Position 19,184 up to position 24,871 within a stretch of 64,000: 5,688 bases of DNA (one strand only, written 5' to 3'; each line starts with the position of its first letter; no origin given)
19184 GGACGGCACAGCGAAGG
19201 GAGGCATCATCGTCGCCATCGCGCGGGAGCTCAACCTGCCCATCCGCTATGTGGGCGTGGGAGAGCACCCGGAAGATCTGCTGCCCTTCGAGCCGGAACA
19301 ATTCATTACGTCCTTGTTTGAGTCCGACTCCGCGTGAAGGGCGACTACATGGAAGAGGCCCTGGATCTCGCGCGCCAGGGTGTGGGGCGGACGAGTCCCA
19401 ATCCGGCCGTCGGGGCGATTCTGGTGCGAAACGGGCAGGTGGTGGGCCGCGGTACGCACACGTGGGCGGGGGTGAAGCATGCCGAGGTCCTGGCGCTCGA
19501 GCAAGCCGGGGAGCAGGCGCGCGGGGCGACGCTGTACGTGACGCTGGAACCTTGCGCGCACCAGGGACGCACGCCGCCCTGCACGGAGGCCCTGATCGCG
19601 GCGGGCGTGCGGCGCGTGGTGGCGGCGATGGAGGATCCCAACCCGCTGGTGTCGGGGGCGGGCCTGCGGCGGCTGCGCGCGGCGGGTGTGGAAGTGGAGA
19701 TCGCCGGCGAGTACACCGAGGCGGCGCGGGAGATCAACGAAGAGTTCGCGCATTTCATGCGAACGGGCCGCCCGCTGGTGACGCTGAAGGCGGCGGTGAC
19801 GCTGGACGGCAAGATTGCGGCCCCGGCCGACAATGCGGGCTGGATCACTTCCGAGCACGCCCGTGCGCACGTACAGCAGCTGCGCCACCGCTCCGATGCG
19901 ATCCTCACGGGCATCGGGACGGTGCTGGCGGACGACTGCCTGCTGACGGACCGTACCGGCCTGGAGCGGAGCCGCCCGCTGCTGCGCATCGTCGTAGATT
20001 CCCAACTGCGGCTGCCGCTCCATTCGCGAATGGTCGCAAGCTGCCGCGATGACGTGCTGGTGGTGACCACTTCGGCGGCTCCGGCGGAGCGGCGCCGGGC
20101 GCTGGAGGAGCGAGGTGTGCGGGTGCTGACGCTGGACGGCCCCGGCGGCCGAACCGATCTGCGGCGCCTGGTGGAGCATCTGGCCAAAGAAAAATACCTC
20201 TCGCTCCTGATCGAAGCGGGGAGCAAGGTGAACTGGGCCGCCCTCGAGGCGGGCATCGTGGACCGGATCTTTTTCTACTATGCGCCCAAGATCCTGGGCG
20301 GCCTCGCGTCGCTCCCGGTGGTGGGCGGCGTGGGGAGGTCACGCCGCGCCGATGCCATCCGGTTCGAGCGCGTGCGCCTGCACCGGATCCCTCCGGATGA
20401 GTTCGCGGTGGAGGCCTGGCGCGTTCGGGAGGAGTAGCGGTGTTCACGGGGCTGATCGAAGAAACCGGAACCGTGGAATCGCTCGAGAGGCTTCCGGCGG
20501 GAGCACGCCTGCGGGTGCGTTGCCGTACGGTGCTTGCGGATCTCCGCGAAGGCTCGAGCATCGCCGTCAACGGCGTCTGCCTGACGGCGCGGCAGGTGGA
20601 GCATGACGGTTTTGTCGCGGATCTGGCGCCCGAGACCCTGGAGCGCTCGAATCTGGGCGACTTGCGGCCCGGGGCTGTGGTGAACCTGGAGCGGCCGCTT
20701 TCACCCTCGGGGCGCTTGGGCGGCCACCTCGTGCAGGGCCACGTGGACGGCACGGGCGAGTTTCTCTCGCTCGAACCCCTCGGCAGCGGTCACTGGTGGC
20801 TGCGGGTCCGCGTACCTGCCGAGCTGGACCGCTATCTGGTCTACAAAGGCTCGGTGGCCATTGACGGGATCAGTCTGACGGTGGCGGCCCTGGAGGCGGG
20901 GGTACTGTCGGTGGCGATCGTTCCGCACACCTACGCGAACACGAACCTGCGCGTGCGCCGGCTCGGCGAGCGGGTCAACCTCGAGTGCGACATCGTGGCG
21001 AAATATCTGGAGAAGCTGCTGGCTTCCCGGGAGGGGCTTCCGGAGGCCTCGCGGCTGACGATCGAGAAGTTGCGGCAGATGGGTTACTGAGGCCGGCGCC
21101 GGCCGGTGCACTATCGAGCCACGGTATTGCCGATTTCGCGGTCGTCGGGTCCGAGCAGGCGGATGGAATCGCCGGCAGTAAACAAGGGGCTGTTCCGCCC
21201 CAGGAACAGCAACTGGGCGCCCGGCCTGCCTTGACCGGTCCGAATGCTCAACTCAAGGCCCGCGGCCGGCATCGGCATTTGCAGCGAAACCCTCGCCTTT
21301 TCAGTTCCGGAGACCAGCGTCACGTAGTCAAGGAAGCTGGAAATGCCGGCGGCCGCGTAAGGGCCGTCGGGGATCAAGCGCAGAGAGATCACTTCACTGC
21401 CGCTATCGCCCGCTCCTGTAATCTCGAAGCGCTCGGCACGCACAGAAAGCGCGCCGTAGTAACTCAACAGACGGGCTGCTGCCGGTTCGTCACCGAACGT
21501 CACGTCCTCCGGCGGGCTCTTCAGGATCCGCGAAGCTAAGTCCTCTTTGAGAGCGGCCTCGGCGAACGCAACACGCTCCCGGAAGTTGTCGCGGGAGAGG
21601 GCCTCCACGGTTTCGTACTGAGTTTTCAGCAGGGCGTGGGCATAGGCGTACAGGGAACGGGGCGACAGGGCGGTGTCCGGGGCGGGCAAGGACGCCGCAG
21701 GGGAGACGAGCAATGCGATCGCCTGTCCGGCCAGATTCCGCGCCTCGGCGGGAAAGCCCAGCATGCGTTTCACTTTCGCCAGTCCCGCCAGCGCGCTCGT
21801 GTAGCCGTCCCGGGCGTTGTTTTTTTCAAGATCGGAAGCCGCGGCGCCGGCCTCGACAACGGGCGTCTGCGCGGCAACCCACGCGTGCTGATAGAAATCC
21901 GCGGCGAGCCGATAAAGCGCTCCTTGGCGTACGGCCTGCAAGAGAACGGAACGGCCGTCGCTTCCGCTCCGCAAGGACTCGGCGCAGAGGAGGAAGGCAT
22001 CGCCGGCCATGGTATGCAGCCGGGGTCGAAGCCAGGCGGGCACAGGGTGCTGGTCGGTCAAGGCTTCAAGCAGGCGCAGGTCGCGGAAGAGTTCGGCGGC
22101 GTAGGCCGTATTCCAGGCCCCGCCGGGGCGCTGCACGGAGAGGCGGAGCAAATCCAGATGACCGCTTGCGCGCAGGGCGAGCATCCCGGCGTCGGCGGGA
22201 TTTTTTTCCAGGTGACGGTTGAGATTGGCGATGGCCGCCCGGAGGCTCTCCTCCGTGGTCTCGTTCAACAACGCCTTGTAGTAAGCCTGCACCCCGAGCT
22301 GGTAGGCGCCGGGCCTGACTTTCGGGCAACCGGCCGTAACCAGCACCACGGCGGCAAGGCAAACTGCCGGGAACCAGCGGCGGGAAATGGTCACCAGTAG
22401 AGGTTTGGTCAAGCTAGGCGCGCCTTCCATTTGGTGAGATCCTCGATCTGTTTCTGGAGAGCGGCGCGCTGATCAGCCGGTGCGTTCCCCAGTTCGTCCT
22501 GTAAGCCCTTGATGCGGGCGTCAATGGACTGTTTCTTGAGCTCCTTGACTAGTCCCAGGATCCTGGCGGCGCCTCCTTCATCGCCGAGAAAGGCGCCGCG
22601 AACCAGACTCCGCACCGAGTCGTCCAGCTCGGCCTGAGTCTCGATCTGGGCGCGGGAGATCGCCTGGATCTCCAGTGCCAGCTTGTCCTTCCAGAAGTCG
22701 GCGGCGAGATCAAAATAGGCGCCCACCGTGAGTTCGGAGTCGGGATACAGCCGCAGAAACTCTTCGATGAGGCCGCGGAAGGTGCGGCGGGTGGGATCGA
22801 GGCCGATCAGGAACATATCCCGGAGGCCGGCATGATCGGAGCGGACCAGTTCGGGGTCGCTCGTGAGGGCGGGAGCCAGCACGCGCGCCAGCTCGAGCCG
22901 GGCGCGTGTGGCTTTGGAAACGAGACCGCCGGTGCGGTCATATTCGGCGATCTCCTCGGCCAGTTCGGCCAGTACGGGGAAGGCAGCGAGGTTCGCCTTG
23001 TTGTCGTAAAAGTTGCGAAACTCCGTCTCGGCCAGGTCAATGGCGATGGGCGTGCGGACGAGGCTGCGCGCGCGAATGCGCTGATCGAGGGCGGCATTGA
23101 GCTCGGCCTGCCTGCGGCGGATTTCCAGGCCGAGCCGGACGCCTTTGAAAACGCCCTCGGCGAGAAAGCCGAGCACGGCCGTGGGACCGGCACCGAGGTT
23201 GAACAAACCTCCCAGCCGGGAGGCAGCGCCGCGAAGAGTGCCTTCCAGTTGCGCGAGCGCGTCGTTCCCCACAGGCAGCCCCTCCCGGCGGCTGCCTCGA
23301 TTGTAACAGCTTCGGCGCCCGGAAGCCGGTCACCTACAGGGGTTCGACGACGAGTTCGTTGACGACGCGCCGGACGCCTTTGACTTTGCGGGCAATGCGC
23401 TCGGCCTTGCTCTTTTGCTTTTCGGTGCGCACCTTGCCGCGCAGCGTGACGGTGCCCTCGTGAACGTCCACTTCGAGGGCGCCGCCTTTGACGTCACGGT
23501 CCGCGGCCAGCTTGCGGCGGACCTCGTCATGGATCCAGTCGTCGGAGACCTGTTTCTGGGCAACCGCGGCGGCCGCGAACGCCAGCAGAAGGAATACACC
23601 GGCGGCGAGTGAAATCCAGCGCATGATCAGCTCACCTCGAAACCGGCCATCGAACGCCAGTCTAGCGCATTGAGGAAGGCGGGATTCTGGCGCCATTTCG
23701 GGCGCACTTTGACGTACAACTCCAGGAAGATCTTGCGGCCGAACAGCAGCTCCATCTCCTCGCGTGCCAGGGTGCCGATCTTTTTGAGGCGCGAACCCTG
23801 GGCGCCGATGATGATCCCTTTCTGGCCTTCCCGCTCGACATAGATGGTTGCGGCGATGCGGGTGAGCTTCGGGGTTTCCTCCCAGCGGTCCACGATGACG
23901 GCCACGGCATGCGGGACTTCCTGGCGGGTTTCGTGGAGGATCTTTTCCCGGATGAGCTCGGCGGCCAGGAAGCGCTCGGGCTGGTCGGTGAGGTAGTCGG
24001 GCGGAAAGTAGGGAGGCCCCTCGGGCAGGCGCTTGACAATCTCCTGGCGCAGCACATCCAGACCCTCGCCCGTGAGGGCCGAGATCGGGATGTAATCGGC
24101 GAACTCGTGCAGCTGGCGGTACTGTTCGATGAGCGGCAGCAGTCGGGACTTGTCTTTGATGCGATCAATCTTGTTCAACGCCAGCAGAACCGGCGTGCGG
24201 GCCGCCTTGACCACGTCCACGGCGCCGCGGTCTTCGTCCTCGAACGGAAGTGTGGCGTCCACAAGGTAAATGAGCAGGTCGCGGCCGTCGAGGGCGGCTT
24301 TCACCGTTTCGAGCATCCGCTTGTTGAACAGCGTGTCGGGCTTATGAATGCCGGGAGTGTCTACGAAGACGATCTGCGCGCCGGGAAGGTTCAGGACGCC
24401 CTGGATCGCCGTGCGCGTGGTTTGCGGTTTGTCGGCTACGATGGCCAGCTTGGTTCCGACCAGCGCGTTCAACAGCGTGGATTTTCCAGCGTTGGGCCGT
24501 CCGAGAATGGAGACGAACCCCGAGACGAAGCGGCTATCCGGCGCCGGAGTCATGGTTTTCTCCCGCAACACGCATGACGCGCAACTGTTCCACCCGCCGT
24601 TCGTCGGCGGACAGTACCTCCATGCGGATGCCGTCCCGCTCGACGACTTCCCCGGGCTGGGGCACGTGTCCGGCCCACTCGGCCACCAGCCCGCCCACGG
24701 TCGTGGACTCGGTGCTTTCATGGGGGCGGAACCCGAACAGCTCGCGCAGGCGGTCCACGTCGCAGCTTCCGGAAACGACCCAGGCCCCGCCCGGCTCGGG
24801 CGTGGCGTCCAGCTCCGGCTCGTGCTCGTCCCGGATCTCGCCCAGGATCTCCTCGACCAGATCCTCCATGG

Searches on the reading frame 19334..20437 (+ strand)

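Call 25: search_protein_families(library=pfam, proteins=[window:19334-20437:+], max_evalue=0.00001)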
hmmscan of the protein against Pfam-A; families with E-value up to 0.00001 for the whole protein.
window:19334-20437:+ (367 aa): 3 families
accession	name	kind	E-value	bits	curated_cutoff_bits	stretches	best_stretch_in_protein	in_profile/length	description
PF01872.23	RibD_C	-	1.2e-44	152.9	24.1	1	147-349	1-188/197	RibD C-terminal domain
PF00383.29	dCMP_cyt_deam_1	-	3.6e-19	69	25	1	4-99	6-102/102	Cytidine and deoxycytidylate deaminase zinc-binding region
PF14437.12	MafB19-deam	-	3.2e-13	50.2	27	1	4-138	5-137/142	MafB19-like deaminase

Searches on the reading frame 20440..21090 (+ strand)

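Call 25: search_protein_families(library=pfam, proteins=[window:20440-21090:+], max_evalue=0.00001)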
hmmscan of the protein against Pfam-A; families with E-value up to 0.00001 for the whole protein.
window:20440-21090:+ (216 aa): 1 family
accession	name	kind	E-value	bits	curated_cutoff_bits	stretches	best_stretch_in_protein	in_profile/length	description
PF00677.23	Lum_binding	-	6.4e-47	157.9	27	2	99-184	1-86/86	Lumazine binding domain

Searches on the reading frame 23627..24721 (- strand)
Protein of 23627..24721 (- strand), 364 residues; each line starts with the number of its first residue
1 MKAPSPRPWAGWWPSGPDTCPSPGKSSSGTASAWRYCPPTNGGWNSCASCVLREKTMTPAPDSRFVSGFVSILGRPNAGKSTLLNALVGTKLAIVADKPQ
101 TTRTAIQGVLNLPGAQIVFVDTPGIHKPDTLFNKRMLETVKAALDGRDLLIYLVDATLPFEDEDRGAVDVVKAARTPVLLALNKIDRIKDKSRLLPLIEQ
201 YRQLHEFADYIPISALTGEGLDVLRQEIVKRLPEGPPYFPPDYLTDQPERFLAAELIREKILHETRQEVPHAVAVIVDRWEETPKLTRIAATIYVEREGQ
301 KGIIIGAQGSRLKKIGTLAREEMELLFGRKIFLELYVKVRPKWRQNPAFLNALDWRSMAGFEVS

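Call 25: search_protein_families(library=pfam, proteins=[window:23627-24721:-], max_evalue=0.00001)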
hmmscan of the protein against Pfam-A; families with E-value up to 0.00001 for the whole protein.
window:23627-24721:- (364 aa): 6 families
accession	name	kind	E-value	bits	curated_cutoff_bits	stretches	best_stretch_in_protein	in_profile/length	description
PF01926.29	MMR_HSR1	-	1.9e-25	89.6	21.9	1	70-184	2-113/113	50S ribosome-binding GTPase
PF07650.23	KH_2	-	2.7e-20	72.4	22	1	268-344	1-78/78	KH domain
PF02421.24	FeoB_N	-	1.4e-11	44.6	27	1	70-228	3-156/156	Ferrous iron transport protein B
PF00009.33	GTP_EFTU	-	2.6e-11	43.9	26.5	1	114-233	68-187/188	Elongation factor Tu GTP binding domain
PF00350.29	Dynamin_N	-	2.5e-09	37.8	27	0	71-104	2-35/168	Dynamin family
PF03193.22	RsgA_GTPase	-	2.8e-07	31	30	0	69-129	108-172/174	RsgA GTPase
